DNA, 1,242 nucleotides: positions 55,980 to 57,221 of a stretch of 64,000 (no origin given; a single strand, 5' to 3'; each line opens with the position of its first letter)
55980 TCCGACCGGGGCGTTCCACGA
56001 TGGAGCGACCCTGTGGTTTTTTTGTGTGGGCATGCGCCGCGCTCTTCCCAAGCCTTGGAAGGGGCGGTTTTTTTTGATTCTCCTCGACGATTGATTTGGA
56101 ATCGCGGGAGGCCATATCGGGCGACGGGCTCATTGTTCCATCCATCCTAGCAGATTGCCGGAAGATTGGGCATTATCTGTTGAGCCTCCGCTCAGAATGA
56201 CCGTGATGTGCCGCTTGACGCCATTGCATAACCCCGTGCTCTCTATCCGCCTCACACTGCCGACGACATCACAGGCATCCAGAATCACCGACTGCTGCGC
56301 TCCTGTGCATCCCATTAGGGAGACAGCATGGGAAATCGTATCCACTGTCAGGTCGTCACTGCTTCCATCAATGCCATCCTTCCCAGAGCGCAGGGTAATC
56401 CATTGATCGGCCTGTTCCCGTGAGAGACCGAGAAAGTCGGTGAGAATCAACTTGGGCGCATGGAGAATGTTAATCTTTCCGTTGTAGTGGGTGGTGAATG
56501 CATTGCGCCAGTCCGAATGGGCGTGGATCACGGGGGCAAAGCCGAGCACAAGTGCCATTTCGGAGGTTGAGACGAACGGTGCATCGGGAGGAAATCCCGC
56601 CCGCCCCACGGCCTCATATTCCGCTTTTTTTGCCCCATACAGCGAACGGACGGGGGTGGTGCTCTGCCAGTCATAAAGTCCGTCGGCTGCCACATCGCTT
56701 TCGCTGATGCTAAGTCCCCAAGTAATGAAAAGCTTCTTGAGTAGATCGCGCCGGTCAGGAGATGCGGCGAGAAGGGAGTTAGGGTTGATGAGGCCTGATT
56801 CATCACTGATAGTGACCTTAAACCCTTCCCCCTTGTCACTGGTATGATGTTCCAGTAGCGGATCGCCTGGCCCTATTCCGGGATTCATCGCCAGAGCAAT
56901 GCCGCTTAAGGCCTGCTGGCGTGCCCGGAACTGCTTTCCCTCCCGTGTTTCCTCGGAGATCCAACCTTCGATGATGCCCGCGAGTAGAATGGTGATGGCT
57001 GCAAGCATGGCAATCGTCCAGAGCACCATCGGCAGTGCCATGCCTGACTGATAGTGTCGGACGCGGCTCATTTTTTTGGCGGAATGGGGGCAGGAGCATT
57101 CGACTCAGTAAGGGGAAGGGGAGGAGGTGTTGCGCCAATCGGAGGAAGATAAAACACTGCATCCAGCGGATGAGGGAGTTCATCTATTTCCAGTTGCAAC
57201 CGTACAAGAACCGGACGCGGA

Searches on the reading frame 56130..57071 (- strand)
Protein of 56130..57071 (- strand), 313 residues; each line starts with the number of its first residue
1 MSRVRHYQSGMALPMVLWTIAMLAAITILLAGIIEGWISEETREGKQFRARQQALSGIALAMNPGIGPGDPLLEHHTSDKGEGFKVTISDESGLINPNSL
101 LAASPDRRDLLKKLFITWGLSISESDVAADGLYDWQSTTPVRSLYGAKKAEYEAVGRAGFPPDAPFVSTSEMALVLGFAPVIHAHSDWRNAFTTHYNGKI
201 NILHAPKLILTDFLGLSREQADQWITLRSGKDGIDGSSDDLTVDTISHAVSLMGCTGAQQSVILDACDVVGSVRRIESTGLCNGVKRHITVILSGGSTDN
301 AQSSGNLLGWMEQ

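Call 75: search_protein_families(library=pfam, proteins=[window:56130-57071:-], max_evalue=0.0001)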
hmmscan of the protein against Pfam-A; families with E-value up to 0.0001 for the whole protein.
window:56130-57071:- (313 aa): 1 family
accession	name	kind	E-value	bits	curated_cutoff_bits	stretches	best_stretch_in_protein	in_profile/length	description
PF21687.3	T2SSK_1st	-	6.3e-07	30.5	26.2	1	95-181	3-93/107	Type II secretion system (T2SS), protein K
